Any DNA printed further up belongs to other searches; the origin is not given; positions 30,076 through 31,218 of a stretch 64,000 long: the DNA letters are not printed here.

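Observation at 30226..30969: Stand-alone EAL domain lacking the catalytic Glu: a candidate c-di-GMP receptor encoded first behind the riboswitch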

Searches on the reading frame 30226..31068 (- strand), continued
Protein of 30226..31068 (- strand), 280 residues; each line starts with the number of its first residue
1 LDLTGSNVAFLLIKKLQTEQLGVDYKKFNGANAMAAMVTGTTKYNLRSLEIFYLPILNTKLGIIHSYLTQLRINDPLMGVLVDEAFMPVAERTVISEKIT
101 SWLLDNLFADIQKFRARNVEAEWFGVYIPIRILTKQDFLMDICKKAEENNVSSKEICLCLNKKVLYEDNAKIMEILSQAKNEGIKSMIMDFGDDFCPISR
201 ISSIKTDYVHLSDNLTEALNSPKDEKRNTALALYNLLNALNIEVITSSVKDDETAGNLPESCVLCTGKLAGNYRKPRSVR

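Call 33: find_related_loci(query=A4, collection=metagenome_contigs, flank=7000)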
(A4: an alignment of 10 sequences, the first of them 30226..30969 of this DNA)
Query A4 (247 aa) in metagenome_contigs; peptide patterns used: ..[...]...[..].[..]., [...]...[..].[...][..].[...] (x = any residue, [..] = any of these).
71 stretches matched a pattern; 15 encode a relative of the query (tblastn E <= 1e-3); 15 distinct loci.
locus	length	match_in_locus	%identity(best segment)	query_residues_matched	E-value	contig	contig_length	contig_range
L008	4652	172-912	100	1-247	5e-173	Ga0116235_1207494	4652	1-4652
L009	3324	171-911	75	1-247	4e-135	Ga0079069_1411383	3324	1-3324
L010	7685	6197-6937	75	1-247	6e-131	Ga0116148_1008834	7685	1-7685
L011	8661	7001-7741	75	1-247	5e-130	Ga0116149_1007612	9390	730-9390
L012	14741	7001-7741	67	1-247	4e-119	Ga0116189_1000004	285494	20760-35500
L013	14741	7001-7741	67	1-247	4e-119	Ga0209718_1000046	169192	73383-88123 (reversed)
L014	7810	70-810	67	1-247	4e-119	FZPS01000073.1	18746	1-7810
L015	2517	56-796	64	1-247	3e-111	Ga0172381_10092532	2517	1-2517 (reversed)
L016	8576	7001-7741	64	1-247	1e-106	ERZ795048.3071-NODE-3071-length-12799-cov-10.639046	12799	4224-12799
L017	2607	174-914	64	1-247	1e-110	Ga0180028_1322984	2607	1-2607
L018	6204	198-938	63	1-247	4e-106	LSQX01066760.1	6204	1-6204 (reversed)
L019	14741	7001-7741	51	1-247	2e-82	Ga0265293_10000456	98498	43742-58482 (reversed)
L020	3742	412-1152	45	1-247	4e-75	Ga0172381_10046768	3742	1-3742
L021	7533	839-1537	39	12-247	2e-56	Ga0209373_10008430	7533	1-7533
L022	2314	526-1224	37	12-247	5e-55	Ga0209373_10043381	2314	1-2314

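Call 35: find_encoding_contigs(protein=P0014, flank=8000, max_places=2)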
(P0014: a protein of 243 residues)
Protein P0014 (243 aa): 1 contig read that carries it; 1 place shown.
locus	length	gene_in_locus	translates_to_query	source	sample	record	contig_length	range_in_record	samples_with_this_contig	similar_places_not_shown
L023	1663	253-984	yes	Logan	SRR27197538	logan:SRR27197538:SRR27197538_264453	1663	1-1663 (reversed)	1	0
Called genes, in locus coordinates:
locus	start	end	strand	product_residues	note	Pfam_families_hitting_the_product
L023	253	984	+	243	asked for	PF00563:EAL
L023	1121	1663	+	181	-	?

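Call 36: find_encoding_contigs(protein=P0015, flank=8000, max_places=2)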
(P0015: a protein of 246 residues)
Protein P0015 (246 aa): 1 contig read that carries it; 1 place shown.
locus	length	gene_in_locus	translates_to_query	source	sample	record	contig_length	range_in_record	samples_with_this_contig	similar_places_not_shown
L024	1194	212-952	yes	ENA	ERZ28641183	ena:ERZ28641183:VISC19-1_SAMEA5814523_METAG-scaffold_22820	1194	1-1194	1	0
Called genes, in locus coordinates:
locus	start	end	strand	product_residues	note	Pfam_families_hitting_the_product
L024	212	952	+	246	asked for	PF00563:EAL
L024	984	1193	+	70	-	?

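Call 37: find_encoding_contigs(protein=P0017, flank=8000, max_places=2)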
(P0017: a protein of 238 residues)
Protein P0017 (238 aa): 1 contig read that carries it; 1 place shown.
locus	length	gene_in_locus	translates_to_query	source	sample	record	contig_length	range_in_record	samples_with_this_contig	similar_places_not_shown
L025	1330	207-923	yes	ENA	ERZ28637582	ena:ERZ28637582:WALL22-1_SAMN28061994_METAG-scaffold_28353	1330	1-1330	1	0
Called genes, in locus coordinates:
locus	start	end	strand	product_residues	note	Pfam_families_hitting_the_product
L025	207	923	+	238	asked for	PF00563:EAL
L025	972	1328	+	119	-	?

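Call 41: find_encoding_contigs(protein=P0016, flank=8000, max_places=2)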
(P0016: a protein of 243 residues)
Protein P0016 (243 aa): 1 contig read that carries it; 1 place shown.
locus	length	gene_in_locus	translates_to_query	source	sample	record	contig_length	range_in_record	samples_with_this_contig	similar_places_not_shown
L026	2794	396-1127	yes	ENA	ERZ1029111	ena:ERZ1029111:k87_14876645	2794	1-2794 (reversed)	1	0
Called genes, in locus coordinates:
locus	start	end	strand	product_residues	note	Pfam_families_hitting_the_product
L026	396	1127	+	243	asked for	PF00563:EAL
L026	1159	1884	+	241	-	-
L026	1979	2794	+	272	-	?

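Call 42: find_encoding_contigs(protein=P0019, flank=8000, max_places=2)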
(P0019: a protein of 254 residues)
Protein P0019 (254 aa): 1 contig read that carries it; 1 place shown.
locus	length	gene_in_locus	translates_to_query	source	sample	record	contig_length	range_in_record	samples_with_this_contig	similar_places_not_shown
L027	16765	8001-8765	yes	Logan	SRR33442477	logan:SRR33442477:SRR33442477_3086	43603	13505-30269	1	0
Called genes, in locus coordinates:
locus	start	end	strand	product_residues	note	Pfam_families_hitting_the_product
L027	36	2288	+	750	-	PF00912:Transgly, PF00905:Transpeptidase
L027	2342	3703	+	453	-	PF01938:TRAM, PF21579:PabTrmU54_TRAM_dom (weak), PF05958:tRNA_U5-meth_tr, PF03602:Cons_hypoth95 (weak), PF05175:MTS (weak), PF09445:Methyltransf_15 (weak), PF13649:Methyltransf_25, PF13847:Methyltransf_31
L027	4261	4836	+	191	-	PF00484:Pro_CA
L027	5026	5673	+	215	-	PF13171:DUF4004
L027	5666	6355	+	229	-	PF04519:Bactofilin (weak)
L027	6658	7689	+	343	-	PF00793:DAHP_synth_1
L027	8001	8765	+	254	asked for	PF00563:EAL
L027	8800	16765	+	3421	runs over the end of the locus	-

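Call 43: find_encoding_contigs(protein=P0021, flank=8000, max_places=2)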
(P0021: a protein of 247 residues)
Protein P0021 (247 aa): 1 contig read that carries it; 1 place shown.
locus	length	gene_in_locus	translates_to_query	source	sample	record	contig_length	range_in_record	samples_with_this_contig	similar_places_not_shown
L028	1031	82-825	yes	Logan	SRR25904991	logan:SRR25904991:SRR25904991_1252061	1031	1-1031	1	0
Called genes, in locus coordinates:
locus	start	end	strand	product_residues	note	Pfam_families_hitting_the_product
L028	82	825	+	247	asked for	PF00563:EAL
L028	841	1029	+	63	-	?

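Call 49: fold_search(model_id=the predicted structure, library=pdb)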
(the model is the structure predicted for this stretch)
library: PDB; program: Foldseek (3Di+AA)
matches with E <= 10: 1693; with E <= 0.001: 104
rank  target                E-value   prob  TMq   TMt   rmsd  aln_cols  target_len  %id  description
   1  4rnh                  2.5e-14  1.00  0.79  0.48   4.2       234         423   19  PaMorA tandem diguanylate cyclase - phosphodiesterase, c-di-GMP complex (released 2014-11-19)
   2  4rni_B                3.4e-14  1.00  0.76  0.74   4.5       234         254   19  PaMorA dimeric phosphodiesterase. apo form (released 2014-11-19)
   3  4rni_A                4.6e-14  1.00  0.76  0.74   4.8       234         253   19  PaMorA dimeric phosphodiesterase. apo form (released 2014-11-19)
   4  8arv_B                6.6e-14  1.00  0.79  0.77   4.9       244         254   18  Structure of the EAL domain of BifA from Pseudomonas aeruginosa (released 2023-04-12)
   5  8arv_A                1.4e-13  1.00  0.78  0.76   4.4       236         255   17  Structure of the EAL domain of BifA from Pseudomonas aeruginosa (released 2023-04-12)
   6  3n3t_A                1.6e-13  1.00  0.78  0.74   5.4       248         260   16  Crystal structure of putative diguanylate cyclase/phosphodiesterase complex with cyclic di-gmp (released 2010-06-16)
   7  4rnj_A                1.8e-13  1.00  0.78  0.76   5.1       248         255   18  PaMorA phosphodiesterase domain, apo form (released 2014-11-19)
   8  5m3c_B                1.9e-13  1.00  0.79  0.48   5.3       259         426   17  Structure of the hybrid domain (GGDEF-EAL) of PA0575 from Pseudomonas aeruginosa PAO1 at 2.8 Ang. with GTP and Ca2+ bo (released 2017-12-20)
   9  6hq4_B                2.2e-13  1.00  0.77  0.54   4.5       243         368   20  Structure of EAL enzyme Bd1971 - cAMP bound form (released 2019-07-31)
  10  6hq5_B                2.6e-13  1.00  0.79  0.54   4.3       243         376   20  Structure of EAL Enzyme Bd1971 - cAMP and cyclic-di-GMP bound form (released 2019-07-31)
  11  2r6o_A                2.8e-13  1.00  0.75  0.72   5.5       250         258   16  Crystal structure of putative diguanylate cyclase/phosphodiesterase from Thiobacillus denitrificans (released 2007-09-18)
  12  3n3t_B                4.2e-13  1.00  0.79  0.75   4.7       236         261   16  Crystal structure of putative diguanylate cyclase/phosphodiesterase complex with cyclic di-gmp (released 2010-06-16)
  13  6hq7_B                5.7e-13  1.00  0.77  0.53   4.6       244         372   20  Structure of EAL Enzyme Bd1971 - cGMP bound form (released 2019-07-31)
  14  4rnf                  7.2e-13  1.00  0.80  0.49   4.6       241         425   18  PaMorA tandem diguanylate cyclase - mutant phosphodiesterase, apo form (released 2014-11-19)
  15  5m3c_A                7.6e-13  1.00  0.78  0.48   5.8       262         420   17  Structure of the hybrid domain (GGDEF-EAL) of PA0575 from Pseudomonas aeruginosa PAO1 at 2.8 Ang. with GTP and Ca2+ bo (released 2017-12-20)
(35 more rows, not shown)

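Call 55: list_cluster_members(proteins=[P0013, P0014, P0015, P0016, P0017, P0018, P0019, P0020, P0021, P0022])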
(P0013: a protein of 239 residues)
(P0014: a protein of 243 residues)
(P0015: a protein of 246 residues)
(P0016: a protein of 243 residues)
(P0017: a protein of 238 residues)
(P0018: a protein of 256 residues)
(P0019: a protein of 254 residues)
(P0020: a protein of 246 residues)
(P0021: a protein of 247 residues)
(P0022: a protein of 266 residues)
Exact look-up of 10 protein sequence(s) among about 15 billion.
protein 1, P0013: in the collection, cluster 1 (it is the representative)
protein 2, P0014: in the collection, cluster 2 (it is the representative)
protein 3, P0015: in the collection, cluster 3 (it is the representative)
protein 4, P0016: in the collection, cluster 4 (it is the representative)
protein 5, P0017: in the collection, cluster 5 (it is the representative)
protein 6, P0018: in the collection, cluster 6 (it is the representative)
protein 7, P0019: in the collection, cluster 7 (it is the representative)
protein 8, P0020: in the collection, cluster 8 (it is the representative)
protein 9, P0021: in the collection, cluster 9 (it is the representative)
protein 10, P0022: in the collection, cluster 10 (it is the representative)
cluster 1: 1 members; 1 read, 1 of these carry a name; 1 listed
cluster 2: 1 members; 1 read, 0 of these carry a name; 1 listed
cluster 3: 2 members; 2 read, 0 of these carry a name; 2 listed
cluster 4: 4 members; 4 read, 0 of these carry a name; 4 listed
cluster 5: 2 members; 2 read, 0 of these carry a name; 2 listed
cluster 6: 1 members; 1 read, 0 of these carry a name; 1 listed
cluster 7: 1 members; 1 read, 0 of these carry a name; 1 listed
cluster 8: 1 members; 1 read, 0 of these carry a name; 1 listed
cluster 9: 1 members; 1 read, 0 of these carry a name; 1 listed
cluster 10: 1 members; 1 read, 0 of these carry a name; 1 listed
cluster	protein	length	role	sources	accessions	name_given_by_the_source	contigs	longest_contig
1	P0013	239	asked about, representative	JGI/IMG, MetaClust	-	\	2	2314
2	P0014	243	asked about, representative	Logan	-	-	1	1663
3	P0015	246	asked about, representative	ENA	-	-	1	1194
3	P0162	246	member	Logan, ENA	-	-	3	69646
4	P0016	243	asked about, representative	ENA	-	-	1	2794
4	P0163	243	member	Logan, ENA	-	-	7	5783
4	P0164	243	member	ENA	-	-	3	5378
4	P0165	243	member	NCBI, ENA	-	-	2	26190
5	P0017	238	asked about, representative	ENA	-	-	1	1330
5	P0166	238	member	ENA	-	-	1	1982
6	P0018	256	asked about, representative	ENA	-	-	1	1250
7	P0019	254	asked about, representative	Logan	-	-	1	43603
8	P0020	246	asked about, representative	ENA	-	-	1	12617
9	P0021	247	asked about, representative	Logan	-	-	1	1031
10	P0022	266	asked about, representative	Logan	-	-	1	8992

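Call 56: find_encoding_contigs(protein=P0162, flank=10000, max_places=1)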
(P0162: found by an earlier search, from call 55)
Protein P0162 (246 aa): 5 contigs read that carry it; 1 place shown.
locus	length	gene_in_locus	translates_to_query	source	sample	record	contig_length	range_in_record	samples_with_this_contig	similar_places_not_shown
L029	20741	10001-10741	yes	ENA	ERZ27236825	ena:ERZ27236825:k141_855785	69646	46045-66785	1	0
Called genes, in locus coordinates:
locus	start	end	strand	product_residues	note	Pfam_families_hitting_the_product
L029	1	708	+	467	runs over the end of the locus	PF03062:MBOAT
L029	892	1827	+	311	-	-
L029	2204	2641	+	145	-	-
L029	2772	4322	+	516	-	PF02638:GHL10 (faint)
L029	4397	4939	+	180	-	PF04014:MazE_antitoxin, PF15714:SpoVT_C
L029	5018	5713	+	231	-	PF13353:Fer4_12, PF04055:Radical_SAM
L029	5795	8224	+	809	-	PF03477:ATP-cone, PF13597:NRDD, PF00462:Glutaredoxin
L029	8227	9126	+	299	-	PF00890:FAD_binding_2, PF01266:DAO (weak), PF03486:HI0933_like (weak), PF07992:Pyr_redox_2, PF12831:FAD_oxidored, PF13450:NAD_binding_8 (weak), PF13738:Pyr_redox_3, PF00070:Pyr_redox (weak), +2 more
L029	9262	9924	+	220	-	PF03006:HlyIII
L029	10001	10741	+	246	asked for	PF00563:EAL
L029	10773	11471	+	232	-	-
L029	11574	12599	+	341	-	-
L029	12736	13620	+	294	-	-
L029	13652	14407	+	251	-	-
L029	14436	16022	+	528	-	-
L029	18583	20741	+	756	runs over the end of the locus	PF00990:GGDEF, PF00563:EAL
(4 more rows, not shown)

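Call 57: find_encoding_contigs(protein=P0020, flank=10000, max_places=1)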
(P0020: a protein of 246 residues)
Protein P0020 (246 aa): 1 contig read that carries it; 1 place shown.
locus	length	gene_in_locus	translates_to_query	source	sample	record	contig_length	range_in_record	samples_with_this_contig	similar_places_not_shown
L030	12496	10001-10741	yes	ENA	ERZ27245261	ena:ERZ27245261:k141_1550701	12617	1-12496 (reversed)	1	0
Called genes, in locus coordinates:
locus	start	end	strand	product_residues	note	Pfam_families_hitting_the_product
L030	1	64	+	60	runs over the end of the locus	?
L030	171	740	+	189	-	PF04542:Sigma70_r2, PF08281:Sigma70_r4_2 (weak)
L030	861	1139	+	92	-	PF13451:zf_Tbcl, PF23477:zf_Tbcl_2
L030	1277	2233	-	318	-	-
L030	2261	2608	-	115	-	-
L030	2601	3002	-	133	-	-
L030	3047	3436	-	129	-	-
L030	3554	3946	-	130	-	-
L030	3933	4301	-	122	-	-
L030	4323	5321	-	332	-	-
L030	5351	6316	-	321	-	-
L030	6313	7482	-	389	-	PF04860:Phage_portal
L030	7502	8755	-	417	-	PF04466:Terminase_3, PF03237:Terminase_6N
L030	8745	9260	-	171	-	PF03592:Terminase_2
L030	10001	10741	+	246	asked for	PF00563:EAL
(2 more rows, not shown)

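Call 58: find_encoding_contigs(protein=P0022, flank=10000, max_places=1)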
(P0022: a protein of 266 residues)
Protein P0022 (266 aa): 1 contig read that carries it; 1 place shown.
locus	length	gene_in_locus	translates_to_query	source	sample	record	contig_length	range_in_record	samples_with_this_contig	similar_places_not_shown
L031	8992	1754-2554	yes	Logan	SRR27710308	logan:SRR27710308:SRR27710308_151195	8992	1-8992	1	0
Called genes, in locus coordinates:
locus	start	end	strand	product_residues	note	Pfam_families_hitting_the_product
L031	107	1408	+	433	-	PF01964:ThiC_Rad_SAM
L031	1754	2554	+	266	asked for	PF00563:EAL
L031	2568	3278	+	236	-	-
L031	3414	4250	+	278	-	-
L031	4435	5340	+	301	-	-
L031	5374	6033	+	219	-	-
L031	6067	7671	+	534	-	-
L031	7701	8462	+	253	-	PF09823:DUF2357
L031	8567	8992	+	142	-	?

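Call 84: search_protein_families(library=padloc, proteins=[window:30226-30969:-], max_evalue=0.01)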
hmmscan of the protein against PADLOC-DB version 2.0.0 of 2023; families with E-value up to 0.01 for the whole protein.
window:30226-30969:- (247 aa): 0 families
